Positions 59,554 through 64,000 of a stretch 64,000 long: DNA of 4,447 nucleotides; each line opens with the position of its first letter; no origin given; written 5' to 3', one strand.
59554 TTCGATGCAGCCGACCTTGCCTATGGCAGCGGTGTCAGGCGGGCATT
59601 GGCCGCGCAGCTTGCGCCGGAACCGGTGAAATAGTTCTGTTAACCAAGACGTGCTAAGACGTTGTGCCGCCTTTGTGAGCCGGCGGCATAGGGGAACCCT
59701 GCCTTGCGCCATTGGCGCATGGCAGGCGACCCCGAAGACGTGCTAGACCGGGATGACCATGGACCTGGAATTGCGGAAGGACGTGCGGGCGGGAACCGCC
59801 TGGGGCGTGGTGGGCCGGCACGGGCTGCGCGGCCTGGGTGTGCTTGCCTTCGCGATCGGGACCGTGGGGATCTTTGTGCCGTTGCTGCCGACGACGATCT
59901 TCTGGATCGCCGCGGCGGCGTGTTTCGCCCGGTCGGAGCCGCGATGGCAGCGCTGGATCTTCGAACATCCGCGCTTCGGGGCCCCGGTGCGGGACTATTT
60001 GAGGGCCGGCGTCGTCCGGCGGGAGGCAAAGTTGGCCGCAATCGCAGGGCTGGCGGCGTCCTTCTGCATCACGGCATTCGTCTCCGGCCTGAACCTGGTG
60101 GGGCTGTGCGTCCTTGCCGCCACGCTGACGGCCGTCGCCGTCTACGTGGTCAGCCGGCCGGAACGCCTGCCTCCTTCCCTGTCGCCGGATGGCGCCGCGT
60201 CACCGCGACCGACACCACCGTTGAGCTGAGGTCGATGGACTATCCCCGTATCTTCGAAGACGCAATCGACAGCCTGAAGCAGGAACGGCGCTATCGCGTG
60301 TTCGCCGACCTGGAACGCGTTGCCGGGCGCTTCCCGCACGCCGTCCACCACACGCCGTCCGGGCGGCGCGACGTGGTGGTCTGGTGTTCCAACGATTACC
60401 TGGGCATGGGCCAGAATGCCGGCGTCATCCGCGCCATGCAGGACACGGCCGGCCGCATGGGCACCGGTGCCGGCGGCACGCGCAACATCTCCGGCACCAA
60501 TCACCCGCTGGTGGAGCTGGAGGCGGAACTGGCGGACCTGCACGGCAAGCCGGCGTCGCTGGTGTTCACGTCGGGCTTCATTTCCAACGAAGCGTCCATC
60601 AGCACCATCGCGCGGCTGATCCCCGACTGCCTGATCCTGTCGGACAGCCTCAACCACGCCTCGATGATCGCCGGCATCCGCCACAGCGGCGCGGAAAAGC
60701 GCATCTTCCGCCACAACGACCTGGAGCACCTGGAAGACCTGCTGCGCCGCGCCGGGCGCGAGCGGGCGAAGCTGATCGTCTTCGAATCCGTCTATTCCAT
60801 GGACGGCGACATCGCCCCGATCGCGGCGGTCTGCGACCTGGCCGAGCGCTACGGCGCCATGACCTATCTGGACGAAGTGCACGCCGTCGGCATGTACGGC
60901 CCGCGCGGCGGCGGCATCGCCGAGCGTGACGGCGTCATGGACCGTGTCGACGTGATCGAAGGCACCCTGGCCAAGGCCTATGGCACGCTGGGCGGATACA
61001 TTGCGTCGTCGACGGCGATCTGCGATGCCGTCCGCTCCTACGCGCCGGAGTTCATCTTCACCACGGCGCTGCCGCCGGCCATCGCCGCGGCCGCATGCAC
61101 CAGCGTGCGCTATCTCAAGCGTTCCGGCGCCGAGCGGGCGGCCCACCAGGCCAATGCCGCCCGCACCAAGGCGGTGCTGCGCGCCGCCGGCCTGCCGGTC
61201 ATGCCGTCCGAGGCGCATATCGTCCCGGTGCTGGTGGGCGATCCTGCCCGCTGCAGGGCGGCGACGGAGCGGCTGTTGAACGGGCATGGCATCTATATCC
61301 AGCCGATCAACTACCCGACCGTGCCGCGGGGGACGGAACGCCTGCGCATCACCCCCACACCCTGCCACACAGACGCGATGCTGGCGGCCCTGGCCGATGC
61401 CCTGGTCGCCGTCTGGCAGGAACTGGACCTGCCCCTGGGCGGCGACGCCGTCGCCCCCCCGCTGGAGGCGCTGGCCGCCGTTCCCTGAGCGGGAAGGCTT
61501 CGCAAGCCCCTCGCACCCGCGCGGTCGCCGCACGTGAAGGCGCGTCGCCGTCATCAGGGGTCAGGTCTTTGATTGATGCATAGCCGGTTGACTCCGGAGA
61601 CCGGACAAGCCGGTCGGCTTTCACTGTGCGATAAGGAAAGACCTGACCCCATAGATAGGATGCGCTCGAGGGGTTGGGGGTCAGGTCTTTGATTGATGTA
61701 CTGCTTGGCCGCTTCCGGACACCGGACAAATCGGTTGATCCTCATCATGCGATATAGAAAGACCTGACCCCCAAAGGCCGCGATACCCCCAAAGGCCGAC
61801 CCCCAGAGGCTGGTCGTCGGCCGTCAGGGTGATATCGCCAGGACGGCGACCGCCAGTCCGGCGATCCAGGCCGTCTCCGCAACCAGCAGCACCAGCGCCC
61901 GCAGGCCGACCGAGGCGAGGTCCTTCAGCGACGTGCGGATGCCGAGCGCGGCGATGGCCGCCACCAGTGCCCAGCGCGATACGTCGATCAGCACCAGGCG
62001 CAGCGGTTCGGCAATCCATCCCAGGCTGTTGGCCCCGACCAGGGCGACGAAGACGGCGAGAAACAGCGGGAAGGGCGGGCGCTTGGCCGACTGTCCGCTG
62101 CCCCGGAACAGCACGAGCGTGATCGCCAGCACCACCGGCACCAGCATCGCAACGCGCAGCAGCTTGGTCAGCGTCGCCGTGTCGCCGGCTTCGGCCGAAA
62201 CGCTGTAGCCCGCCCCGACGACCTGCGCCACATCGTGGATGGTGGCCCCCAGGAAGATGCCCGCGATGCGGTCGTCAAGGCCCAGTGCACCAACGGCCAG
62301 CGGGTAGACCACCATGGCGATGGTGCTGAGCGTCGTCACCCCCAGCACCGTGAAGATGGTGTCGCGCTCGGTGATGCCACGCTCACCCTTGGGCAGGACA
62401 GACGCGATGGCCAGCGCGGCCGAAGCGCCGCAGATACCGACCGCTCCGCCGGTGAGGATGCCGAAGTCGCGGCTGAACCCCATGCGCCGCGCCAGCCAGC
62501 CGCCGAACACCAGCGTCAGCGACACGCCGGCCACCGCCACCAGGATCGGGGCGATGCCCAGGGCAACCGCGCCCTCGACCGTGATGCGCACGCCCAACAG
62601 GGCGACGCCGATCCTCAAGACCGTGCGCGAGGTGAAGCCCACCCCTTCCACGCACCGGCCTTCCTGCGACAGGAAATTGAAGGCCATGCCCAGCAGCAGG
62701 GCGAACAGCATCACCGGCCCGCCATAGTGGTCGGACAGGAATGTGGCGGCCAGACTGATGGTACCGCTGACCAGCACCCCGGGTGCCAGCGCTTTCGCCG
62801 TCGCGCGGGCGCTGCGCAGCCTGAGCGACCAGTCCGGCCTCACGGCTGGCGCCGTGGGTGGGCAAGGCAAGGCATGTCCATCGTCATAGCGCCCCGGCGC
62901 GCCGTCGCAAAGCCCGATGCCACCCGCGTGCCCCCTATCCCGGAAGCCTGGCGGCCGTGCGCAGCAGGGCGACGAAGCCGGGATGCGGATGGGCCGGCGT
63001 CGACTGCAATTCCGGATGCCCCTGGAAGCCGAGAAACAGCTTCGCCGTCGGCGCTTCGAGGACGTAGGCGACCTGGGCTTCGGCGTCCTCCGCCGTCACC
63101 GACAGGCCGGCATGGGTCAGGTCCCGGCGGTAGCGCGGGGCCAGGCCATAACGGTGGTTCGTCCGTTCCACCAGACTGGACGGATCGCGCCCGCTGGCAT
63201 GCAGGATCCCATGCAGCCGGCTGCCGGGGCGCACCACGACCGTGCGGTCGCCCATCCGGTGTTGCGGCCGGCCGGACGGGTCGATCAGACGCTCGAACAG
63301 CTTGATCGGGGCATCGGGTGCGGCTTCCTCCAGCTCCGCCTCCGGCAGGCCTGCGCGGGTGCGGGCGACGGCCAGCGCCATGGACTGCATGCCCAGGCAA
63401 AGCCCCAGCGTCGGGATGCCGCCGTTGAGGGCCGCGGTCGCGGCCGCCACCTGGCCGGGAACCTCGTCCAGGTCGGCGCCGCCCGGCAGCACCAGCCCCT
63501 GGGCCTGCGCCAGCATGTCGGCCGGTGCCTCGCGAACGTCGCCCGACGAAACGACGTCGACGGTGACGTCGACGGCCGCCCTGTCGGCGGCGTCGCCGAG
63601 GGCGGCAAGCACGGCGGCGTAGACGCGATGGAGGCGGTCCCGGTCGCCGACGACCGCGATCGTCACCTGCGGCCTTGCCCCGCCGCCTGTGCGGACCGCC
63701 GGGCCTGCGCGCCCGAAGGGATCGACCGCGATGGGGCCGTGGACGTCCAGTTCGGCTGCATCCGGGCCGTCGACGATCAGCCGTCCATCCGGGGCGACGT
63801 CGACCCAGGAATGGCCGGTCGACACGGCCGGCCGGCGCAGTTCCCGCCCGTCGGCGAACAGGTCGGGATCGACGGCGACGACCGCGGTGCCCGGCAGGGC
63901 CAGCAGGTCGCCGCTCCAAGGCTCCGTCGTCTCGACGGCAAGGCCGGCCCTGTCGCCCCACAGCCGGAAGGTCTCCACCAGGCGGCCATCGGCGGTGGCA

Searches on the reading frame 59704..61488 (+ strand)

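Call 7: search_protein_families(library=pfam, proteins=[window:59704-61488:+], max_evalue=0.001)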
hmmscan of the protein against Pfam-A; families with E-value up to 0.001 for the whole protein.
window:59704-61488:+ (594 aa): 2 families
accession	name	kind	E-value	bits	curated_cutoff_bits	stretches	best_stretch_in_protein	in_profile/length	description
PF00155.27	Aminotran_1_2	-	3.7e-73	247.2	19.7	1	223-567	2-361/361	Aminotransferase class I and II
PF01053.26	Cys_Met_Meta_PP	-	0.00063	18.8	27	1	271-396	56-179/381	Cys/Met metabolism PLP-dependent enzyme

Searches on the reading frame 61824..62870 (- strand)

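Call 7: search_protein_families(library=pfam, proteins=[window:61824-62870:-], max_evalue=0.001)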
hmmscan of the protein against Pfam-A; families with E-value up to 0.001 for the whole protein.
window:61824-62870:- (348 aa): 1 family
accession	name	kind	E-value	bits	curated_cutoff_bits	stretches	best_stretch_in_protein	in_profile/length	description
PF03601.19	Cons_hypoth698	-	1.3e-60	205.4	24.5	1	30-328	1-303/304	Conserved hypothetical protein 698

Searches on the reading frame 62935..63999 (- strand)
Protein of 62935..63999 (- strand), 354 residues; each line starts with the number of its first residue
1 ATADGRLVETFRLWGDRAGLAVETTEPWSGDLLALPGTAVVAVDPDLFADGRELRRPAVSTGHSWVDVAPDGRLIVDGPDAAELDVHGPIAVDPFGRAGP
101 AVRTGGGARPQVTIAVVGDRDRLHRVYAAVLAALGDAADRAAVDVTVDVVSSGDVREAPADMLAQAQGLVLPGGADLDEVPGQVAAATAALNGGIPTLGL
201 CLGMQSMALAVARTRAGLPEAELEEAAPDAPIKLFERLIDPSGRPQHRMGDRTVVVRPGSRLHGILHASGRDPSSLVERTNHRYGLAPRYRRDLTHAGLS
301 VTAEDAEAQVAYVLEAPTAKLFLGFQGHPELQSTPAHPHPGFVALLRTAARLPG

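Call 7: search_protein_families(library=pfam, proteins=[window:62935-63999:-], max_evalue=0.001)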
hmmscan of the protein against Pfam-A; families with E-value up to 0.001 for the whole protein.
window:62935-63999:- (354 aa): 2 families
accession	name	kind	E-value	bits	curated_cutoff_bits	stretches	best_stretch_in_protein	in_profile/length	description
PF00117.34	GATase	-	1.4e-18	67.7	22.8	1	143-342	22-184/190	Glutamine amidotransferase class-I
PF07722.19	Peptidase_C26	-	1.3e-05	25.5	20.5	1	186-330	97-219/219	Peptidase C26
